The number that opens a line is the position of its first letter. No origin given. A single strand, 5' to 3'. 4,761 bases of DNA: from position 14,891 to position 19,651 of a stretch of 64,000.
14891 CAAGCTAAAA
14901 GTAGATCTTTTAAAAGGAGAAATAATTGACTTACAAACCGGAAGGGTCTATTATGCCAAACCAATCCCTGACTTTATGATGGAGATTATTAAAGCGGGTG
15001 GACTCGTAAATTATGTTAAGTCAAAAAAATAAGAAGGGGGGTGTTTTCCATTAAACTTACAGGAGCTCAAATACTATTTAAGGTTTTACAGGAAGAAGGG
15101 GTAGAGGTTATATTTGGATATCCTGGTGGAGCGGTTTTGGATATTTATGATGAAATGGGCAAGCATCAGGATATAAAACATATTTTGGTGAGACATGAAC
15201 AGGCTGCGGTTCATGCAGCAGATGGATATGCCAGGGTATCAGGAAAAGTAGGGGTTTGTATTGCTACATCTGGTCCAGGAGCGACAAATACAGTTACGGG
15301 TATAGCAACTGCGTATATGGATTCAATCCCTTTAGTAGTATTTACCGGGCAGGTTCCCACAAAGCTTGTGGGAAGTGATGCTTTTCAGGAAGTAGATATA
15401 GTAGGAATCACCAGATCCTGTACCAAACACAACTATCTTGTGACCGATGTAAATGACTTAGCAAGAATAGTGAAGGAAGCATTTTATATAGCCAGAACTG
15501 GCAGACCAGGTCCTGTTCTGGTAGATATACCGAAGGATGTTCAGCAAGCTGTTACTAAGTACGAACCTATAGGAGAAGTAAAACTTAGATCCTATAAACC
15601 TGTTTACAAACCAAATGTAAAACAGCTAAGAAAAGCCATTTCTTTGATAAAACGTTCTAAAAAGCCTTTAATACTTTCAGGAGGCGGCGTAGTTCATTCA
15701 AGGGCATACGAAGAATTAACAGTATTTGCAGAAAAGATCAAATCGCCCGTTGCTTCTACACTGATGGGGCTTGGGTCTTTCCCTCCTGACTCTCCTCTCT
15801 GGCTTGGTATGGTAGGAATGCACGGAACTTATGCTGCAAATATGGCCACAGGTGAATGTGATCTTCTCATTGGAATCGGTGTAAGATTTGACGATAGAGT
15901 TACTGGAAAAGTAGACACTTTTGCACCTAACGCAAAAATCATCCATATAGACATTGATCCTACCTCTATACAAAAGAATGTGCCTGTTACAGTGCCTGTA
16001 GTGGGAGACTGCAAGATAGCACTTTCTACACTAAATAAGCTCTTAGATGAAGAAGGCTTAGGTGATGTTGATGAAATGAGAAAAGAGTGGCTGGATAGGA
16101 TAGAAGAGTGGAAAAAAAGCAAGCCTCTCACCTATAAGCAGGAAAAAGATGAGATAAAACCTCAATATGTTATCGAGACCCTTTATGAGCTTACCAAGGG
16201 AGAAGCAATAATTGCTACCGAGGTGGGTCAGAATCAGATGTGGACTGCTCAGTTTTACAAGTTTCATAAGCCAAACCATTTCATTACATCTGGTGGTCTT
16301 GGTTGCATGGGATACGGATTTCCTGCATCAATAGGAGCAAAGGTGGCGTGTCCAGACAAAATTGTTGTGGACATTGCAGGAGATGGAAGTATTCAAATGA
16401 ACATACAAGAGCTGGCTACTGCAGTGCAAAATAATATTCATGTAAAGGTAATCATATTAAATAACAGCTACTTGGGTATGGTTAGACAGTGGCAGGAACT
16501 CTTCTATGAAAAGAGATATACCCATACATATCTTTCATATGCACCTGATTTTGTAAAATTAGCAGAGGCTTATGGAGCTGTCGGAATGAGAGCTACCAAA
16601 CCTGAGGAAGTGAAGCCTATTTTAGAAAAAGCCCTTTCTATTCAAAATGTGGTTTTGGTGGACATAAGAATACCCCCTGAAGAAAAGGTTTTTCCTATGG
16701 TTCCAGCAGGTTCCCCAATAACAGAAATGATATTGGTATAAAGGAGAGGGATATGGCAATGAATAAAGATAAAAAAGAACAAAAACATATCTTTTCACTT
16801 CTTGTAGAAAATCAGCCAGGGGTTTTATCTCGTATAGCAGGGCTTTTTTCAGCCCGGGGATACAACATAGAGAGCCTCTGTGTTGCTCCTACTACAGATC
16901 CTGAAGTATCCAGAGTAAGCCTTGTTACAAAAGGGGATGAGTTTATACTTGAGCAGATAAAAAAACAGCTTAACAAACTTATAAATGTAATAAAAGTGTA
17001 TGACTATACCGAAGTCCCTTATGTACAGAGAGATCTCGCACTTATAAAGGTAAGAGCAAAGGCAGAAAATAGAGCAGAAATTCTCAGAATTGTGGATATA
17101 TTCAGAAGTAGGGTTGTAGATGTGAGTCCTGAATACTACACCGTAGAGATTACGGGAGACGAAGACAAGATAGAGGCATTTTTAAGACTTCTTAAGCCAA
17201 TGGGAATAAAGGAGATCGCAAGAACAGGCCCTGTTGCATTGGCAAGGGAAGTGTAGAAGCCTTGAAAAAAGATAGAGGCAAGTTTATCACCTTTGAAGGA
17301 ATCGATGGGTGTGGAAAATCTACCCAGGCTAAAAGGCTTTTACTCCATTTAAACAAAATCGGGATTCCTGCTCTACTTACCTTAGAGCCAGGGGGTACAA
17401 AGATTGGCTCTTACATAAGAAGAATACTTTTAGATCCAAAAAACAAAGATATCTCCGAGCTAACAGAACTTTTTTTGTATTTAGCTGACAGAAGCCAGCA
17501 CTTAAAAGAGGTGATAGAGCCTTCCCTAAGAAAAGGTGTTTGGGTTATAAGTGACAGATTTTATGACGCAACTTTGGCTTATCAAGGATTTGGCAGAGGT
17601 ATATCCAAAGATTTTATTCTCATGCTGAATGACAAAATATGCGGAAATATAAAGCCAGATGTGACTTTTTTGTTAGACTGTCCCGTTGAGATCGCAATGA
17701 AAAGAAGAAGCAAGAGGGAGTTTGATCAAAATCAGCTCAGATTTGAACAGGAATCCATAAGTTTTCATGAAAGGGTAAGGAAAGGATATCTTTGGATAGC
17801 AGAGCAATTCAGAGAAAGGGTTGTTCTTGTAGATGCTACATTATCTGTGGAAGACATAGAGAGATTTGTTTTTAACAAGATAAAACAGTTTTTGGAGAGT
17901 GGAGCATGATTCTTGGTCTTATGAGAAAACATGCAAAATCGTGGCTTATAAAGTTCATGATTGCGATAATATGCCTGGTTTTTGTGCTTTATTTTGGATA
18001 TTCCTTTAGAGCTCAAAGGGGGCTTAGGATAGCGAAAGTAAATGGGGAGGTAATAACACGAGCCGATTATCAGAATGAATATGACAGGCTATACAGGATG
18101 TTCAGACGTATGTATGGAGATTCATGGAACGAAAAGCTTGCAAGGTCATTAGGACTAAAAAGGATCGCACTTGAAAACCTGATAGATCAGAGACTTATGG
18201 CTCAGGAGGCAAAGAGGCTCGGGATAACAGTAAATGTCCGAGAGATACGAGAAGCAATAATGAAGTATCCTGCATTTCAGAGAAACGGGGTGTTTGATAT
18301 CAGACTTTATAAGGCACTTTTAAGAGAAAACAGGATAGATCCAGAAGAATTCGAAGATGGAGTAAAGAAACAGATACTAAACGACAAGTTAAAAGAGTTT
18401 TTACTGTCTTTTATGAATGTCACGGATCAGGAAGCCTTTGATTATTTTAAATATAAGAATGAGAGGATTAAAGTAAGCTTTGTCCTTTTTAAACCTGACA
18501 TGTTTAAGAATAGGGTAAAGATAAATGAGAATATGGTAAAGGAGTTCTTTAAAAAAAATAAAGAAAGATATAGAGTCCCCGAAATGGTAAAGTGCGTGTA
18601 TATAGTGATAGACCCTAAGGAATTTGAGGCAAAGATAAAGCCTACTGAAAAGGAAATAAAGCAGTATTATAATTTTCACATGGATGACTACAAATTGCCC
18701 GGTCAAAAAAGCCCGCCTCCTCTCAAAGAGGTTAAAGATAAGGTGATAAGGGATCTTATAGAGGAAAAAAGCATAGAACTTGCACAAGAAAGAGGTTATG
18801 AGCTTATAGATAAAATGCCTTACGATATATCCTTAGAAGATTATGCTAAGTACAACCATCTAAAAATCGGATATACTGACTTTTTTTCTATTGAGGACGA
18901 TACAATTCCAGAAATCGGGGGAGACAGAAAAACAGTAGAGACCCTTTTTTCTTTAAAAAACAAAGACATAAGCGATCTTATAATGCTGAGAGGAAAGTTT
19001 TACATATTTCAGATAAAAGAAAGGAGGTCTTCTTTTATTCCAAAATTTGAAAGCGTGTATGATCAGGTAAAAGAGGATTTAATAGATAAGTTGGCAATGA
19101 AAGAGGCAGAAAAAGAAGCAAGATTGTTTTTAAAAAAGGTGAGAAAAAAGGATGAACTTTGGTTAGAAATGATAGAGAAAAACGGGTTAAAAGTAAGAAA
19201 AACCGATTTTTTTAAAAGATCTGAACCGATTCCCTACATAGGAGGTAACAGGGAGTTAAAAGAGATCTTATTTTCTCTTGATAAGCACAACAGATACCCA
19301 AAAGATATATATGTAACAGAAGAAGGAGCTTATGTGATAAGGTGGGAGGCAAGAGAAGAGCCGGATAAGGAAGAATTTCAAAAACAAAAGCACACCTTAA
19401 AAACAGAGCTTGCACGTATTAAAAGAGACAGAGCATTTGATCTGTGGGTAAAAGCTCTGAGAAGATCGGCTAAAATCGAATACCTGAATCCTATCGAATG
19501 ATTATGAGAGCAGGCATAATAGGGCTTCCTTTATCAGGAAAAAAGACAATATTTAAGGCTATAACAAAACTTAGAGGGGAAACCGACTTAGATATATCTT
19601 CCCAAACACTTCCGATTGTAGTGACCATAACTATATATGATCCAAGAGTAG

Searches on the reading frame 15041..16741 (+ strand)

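Call 85: search_protein_families(library=pfam, proteins=[window:15041-16741:+], max_evalue=0.00001)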
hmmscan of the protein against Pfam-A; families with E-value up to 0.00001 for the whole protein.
window:15041-16741:+ (566 aa): 3 families
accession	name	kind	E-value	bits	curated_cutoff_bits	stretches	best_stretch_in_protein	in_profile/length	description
PF02775.26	TPP_enzyme_C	-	3.1e-61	206.1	21.9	1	395-542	2-151/151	Thiamine pyrophosphate enzyme, C-terminal TPP binding domain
PF00205.28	TPP_enzyme_M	-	5.7e-51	172.2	30.4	1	197-331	2-137/137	Thiamine pyrophosphate enzyme, central domain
PF02776.23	TPP_enzyme_N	-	7.5e-44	148.8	26.8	1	7-122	2-118/119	Thiamine pyrophosphate enzyme, N-terminal TPP binding domain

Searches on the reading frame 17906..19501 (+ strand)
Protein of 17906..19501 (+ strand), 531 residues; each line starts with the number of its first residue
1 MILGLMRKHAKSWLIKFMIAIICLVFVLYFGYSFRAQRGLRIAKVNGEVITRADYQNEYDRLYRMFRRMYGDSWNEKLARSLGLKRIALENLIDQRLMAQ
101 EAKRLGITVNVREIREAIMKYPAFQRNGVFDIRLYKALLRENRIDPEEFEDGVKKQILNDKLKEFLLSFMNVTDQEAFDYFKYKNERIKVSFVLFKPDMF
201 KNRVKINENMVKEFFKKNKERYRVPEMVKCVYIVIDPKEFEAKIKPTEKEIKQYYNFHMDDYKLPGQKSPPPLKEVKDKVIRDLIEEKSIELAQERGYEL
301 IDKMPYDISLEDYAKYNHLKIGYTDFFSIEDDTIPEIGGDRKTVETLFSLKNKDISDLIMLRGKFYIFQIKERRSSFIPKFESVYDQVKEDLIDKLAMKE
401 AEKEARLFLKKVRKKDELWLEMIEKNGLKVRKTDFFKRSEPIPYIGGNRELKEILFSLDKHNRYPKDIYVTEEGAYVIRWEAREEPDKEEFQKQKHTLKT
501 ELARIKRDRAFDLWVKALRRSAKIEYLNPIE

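Call 85: search_protein_families(library=pfam, proteins=[window:17906-19501:+], max_evalue=0.00001)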
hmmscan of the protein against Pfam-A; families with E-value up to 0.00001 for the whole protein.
window:17906-19501:+ (531 aa): 4 families
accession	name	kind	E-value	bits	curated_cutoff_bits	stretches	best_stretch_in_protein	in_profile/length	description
PF13624.11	SurA_N_3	-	6.3e-49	166.4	27.2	1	3-162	2-161/162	SurA-like N-terminal domain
PF13623.11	SurA_N_2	-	7e-31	107.5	28.5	1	5-139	3-145/145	SurA-like N-terminal domain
PF13145.12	Rotamase_2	-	4.1e-18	66.8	27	1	246-385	1-120/121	PPIC-type PPIASE domain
PF09312.16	SurA_N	-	8.3e-07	29.6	30.8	0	43-162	6-117/118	SurA N-terminal domain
